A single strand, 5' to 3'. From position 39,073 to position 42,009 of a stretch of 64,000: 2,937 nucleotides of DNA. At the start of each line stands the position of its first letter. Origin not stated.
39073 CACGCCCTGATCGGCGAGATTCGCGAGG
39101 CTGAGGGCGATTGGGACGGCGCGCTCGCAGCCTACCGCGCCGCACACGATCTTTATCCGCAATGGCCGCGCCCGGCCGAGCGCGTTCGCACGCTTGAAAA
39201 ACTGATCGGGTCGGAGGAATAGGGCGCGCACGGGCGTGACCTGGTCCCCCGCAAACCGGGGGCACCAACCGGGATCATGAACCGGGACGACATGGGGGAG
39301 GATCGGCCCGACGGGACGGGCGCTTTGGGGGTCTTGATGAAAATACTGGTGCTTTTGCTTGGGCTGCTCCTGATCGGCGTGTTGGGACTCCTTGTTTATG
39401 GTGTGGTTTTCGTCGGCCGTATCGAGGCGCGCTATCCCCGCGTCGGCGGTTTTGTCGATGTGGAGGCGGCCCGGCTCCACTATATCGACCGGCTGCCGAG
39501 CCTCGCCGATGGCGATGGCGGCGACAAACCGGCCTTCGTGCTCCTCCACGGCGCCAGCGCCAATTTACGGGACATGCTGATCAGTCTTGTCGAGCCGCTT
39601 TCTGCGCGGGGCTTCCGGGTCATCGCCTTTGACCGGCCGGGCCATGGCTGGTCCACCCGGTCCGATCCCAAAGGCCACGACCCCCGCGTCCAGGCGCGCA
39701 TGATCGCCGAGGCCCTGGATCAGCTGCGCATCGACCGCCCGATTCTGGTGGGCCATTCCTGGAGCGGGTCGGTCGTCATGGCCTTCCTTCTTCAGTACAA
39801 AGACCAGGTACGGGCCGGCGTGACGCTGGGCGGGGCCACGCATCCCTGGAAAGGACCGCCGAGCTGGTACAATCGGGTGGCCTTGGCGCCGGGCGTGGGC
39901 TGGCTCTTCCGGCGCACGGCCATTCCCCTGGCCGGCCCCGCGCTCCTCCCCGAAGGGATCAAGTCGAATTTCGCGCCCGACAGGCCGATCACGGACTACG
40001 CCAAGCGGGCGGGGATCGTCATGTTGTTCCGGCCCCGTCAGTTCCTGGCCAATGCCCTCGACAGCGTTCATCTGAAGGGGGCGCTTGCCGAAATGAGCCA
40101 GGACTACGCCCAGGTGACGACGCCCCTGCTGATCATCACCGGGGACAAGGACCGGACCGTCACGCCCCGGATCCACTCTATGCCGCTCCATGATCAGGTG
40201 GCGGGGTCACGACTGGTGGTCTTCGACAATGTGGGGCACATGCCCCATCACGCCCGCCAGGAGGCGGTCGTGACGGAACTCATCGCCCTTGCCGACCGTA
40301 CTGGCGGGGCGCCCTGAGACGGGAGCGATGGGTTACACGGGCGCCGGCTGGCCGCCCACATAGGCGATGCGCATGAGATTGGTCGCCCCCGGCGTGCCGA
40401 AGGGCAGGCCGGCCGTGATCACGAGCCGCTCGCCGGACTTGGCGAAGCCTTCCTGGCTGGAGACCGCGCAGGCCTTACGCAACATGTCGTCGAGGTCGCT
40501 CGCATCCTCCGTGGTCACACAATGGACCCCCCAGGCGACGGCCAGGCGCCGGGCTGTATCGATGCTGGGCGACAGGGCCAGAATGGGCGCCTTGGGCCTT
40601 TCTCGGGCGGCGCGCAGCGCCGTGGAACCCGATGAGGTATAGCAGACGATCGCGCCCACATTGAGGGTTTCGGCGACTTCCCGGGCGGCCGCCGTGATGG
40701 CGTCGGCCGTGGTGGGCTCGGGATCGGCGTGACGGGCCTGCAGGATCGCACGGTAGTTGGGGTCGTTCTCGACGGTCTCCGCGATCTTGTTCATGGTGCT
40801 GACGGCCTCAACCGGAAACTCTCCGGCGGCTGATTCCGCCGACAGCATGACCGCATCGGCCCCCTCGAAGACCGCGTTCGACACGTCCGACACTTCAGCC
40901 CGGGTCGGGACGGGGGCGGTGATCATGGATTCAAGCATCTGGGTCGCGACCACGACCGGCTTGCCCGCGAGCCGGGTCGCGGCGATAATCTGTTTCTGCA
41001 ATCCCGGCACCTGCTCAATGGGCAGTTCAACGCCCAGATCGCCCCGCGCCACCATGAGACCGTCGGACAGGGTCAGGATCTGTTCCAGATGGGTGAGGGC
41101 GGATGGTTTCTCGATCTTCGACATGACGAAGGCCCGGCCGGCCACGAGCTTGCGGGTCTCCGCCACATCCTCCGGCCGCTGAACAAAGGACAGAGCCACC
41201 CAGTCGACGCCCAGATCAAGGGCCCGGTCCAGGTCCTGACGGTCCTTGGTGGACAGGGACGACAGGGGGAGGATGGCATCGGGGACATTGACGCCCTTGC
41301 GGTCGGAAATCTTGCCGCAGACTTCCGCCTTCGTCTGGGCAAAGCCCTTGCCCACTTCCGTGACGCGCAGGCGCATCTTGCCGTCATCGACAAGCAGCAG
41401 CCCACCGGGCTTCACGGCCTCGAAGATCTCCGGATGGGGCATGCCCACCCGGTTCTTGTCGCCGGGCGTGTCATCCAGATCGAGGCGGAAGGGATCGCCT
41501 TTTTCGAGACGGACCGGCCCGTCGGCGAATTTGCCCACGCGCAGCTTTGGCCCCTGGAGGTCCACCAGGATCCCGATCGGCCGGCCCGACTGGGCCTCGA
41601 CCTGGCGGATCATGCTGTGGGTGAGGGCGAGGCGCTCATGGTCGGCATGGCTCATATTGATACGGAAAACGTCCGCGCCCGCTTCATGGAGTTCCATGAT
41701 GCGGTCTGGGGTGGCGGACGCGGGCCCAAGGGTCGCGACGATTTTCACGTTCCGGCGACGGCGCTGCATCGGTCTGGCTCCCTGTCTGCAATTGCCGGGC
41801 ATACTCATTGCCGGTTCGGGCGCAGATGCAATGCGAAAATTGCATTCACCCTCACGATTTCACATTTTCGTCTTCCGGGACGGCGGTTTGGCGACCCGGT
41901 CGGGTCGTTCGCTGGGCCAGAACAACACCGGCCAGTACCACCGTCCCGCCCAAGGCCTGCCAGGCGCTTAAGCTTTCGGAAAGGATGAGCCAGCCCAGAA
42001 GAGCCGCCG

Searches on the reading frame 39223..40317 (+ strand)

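Call 50: search_protein_families(library=pfam, proteins=[window:39223-40317:+])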
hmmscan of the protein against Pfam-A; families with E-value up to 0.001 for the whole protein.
window:39223-40317:+ (364 aa): 3 families
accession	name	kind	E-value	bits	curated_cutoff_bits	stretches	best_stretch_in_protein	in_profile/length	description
PF00561.26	Abhydrolase_1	-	2.6e-27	96.5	25.8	1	103-342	1-241/245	alpha/beta hydrolase fold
PF12697.13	Abhydrolase_6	-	9.2e-24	85.7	26.3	1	105-350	1-215/217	Alpha/beta hydrolase family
PF12146.15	Hydrolase_4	-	7.1e-15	55.4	27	1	104-343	6-236/239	Serine aminopeptidase, S33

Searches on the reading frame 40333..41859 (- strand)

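Call 50: search_protein_families(library=pfam, proteins=[window:40333-41859:-])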
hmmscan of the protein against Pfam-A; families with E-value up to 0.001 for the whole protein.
window:40333-41859:- (508 aa): 2 families
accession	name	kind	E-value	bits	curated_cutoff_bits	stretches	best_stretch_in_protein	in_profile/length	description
PF00224.27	PK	-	2.7e-102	342.7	30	1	36-353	2-328/328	Pyruvate kinase, barrel domain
PF02887.21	PK_C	-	8.7e-37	126.2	28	1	386-498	1-113/114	Pyruvate kinase, alpha/beta domain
